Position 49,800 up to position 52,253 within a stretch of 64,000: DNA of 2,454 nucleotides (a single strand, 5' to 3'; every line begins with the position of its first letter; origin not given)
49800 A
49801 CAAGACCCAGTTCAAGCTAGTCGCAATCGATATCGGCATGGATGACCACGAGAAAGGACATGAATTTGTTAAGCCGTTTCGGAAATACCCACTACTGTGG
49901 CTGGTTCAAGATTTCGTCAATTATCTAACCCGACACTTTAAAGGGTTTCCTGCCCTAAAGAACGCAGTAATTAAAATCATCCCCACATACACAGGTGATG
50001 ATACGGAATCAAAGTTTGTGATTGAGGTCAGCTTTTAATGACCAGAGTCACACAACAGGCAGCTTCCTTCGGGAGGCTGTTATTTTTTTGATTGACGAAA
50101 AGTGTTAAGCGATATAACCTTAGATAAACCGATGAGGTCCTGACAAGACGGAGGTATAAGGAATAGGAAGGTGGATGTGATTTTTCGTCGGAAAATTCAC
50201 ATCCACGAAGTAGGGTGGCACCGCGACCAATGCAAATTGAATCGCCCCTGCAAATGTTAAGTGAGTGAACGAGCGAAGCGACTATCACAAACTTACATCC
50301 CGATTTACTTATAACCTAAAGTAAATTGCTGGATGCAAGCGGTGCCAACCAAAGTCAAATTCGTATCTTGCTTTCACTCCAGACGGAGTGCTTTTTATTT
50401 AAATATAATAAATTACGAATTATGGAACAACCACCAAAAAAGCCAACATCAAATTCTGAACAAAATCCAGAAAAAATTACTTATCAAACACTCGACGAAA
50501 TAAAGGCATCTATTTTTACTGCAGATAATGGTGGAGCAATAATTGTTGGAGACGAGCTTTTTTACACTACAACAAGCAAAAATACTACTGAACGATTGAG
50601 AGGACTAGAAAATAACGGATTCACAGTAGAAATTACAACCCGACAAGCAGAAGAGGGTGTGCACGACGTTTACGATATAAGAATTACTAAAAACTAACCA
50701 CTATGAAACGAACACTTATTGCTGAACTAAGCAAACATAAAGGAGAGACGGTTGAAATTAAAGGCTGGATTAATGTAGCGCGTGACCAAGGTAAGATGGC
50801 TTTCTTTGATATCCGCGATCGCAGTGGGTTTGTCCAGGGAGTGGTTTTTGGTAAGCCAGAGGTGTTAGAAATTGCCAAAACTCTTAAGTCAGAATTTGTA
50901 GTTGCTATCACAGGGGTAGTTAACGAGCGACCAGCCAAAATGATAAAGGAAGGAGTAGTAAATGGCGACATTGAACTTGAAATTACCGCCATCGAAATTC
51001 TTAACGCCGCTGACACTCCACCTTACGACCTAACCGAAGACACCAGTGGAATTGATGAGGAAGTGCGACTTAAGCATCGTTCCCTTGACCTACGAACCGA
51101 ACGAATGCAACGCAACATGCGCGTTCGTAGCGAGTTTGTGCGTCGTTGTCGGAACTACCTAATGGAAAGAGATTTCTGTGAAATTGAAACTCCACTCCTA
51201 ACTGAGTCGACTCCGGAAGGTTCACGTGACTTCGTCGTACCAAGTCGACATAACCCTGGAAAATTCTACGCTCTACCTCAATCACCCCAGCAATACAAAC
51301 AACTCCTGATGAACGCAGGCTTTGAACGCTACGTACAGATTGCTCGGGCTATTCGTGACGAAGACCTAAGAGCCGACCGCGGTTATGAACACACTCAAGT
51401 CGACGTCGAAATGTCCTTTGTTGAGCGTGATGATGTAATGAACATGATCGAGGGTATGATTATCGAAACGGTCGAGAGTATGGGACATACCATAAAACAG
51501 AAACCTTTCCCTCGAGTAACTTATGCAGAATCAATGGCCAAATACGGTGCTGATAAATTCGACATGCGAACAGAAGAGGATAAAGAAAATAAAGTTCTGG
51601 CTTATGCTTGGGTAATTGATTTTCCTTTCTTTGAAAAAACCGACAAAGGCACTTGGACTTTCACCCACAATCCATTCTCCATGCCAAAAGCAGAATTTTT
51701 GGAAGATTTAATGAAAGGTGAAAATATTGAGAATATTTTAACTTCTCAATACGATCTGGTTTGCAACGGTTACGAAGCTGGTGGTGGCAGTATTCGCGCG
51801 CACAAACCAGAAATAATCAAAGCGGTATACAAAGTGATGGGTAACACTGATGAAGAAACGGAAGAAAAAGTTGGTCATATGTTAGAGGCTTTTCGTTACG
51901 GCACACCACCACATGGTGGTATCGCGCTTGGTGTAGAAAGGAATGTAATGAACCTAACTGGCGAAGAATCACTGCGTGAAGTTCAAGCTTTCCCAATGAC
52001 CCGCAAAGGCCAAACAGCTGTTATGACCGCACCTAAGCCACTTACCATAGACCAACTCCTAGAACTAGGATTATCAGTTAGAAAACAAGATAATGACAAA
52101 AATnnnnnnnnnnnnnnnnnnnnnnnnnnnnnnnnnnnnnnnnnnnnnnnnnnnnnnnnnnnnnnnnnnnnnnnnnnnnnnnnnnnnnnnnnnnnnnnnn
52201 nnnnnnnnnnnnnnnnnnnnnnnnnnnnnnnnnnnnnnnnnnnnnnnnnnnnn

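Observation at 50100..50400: T-box-like leader with Asp-compatible specifier upstream of aspS, with an atypical terminator and an intervening small ORF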

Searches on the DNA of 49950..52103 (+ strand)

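Call 4: search_rna_families(source=window, start=49950, end=50750, threshold=evalue, max_evalue=10, show_alignments=5)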
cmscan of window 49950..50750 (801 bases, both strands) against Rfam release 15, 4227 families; matches with E-value up to 10: 6.
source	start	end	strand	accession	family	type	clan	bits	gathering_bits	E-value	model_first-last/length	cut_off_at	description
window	50079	50252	+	RF00230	T-box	Cis-reg; leader;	-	26.4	93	0.00086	1-219/219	no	T-box leader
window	50588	50619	+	RF01153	sn3060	Gene; snRNA; snoRNA; CD-box;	-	16.4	45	2.2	31-62/67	no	Small nucleolar RNA sn3060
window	50293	50338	-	RF04009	mir-754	Gene; miRNA;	-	16.4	84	5.3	1-78/78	no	mir-754 microRNA precursor family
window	50551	50582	-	RF02994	IMPDH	Gene; sRNA;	-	15.3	95.4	3.2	1-108/108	no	IMPDH RNA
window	50006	50153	+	RF02195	TP53TG1_1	Gene; lncRNA;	-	13.5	40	4.9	1-153/153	no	TP53 target 1 conserved region 1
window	50008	50118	+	RF02634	EF3314_EF3315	Gene; sRNA;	-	12.4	100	4.2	1-141/141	no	Enterococcus sRNA EF3314_EF3315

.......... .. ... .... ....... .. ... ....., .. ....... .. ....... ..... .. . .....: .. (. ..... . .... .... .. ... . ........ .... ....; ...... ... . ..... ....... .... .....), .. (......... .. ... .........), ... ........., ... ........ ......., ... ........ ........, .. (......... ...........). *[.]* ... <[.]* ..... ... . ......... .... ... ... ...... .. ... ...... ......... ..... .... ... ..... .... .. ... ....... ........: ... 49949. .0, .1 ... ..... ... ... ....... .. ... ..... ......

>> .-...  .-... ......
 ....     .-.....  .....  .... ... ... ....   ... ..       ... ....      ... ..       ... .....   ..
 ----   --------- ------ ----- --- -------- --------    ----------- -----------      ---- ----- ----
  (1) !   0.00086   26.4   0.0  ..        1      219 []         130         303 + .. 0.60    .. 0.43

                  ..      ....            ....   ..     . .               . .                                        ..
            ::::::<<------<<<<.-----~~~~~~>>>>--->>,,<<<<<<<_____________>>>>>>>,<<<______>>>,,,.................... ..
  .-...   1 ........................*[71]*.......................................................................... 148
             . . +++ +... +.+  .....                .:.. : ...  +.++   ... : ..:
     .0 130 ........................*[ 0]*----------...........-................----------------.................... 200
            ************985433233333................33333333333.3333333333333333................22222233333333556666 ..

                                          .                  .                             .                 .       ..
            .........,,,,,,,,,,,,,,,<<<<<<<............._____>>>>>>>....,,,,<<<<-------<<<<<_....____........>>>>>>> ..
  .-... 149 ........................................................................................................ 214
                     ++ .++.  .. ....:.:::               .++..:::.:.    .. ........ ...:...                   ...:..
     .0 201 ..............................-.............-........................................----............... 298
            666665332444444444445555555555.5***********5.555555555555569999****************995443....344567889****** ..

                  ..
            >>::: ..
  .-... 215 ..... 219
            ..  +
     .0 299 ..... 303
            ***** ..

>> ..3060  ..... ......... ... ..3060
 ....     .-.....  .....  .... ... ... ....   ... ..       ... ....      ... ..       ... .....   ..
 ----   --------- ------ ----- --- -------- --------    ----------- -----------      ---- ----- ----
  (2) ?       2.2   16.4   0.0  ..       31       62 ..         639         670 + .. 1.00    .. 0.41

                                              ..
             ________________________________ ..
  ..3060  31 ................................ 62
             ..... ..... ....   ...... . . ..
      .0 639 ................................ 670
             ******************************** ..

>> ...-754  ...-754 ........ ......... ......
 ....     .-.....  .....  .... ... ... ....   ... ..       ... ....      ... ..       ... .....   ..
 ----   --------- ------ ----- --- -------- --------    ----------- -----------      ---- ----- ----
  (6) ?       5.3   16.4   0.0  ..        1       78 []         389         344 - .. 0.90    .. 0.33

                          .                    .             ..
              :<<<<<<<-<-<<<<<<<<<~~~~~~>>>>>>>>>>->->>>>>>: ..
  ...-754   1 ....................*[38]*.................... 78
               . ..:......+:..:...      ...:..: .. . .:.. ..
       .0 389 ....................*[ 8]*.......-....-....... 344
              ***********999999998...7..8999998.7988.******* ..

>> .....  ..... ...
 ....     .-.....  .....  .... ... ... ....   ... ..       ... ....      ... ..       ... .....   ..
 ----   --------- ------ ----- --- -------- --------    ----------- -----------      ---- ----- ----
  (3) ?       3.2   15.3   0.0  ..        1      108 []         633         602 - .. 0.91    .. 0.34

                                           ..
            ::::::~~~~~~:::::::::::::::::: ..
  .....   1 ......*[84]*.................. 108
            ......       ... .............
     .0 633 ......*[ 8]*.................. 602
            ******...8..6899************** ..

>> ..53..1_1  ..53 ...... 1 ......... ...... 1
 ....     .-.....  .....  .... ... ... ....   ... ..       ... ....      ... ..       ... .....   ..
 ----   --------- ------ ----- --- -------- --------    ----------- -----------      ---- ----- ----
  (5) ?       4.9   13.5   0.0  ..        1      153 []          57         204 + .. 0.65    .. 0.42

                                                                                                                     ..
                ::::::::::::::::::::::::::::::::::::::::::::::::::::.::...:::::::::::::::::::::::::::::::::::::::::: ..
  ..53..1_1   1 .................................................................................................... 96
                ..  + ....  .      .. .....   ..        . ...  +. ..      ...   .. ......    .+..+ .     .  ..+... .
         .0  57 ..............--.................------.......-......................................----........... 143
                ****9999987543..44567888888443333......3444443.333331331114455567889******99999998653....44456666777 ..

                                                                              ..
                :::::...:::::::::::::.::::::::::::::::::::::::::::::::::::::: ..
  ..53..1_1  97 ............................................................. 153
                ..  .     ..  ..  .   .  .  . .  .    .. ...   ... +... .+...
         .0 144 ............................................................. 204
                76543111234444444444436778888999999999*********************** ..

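Call 33: build_rna_model(alignment_id=A1, structure=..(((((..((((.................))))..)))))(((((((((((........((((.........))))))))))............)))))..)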
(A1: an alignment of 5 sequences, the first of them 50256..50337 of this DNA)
Model R1 built from alignment A1 (5 sequences, 102 columns); structure: as given.
model positions 81; base pairs 24; branch points 1; effective number of sequences 2.1; information 0.699 bits per position. Calibrated on 0.2 Mb of random sequence (short: E-values are rough).
structure used (alignment columns):
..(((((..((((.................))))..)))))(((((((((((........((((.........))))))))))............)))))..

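Call 34: search_with_rna_model(model_id=R1, sources=[window, L001, L002, L003, L004, L005, L006, L007, L008, L009, L010, L011, L012, L013, L014, L015, L016, L017, L018, L019, L020, L021, L022, L023, L024, L025, L026, L027, L028, L029, L030, L031, L032, L033, L034, L035, L036, L037, L038, L039, L040, L041, L042, L043, L044, L045, L046, L047, L048, L049, L050, L051, L052, L053, L054, L055, L056, L057, L058, L059, L060, L061, L062, L063, L064, L065, L066, L067, L068, L069, L070, L071, L072, L073, L074, L075, L076, L077, L078, L079, L080], max_evalue=1)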
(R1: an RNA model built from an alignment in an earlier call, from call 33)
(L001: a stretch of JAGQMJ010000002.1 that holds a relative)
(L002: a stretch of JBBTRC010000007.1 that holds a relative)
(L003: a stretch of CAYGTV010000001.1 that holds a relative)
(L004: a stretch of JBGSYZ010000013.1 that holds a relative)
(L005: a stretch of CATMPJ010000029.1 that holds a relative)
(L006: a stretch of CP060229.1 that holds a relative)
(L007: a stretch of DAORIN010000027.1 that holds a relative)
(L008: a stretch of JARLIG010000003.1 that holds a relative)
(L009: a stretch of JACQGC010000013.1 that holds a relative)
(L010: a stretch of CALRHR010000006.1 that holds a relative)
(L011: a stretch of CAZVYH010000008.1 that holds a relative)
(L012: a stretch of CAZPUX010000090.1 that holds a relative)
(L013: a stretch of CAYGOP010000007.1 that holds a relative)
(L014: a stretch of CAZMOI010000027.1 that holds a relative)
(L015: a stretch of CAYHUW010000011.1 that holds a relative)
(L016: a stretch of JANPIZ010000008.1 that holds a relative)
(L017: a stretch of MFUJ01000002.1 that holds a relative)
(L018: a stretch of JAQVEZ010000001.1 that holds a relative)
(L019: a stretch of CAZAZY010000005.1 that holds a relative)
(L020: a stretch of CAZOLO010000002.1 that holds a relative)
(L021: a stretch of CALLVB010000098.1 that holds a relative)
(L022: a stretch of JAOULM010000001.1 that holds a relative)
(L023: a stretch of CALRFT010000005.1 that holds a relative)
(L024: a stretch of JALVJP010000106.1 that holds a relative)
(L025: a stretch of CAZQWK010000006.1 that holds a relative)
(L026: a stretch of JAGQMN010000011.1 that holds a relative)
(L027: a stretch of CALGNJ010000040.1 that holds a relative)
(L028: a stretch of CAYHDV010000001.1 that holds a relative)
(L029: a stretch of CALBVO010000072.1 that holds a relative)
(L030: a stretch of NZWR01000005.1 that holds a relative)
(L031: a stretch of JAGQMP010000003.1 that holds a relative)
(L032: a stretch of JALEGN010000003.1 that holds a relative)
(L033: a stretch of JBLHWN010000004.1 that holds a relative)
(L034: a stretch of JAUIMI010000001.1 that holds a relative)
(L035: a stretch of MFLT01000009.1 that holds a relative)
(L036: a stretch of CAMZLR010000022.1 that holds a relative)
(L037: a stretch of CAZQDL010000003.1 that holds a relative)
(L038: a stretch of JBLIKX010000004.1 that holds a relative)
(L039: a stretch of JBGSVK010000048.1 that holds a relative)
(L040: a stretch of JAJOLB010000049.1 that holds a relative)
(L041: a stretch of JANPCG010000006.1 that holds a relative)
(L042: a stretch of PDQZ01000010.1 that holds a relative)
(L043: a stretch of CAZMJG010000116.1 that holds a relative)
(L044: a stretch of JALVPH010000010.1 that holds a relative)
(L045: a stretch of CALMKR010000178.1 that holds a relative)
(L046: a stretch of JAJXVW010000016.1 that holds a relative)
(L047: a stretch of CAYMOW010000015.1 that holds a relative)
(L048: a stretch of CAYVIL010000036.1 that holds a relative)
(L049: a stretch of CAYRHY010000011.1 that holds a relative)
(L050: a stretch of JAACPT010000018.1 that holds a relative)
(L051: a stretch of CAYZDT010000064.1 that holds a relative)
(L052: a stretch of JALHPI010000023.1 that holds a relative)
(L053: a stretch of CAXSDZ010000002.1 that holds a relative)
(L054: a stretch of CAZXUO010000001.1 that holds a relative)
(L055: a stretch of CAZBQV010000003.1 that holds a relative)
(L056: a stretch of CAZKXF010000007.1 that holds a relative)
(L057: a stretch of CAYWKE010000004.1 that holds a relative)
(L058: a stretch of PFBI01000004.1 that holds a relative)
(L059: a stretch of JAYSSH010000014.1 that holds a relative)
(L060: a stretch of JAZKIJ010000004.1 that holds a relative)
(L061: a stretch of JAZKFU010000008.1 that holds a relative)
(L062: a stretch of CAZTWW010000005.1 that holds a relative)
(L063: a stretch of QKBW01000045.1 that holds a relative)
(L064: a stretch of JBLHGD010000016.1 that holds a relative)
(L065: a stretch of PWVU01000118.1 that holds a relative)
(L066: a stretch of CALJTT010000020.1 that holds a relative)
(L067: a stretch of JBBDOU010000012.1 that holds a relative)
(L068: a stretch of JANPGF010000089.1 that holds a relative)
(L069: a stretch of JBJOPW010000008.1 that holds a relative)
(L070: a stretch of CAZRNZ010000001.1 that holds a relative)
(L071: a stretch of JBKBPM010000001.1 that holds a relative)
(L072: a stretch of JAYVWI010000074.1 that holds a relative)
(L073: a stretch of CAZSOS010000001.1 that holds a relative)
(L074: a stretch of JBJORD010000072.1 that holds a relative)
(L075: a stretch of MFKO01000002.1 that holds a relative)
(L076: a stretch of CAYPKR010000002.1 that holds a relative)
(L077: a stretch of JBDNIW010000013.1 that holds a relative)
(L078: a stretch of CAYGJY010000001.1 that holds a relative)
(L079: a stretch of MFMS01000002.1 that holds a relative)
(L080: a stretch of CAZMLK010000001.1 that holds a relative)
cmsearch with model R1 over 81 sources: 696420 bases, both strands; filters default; matches with E-value up to 1: 6.
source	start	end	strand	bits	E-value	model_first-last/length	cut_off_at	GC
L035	3726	3806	+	102.4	2.2e-19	1-81/81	no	0.46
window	50256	50337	+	95.5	7.2e-18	1-81/81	no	0.39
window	37307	37387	+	93.3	2.2e-17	1-81/81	no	0.43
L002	3754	3837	+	85.6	1.1e-15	1-81/81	no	0.4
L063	3705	3786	+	64.1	6e-11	1-81/81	no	0.37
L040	90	178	+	29.7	0.0024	1-81/81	no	0.26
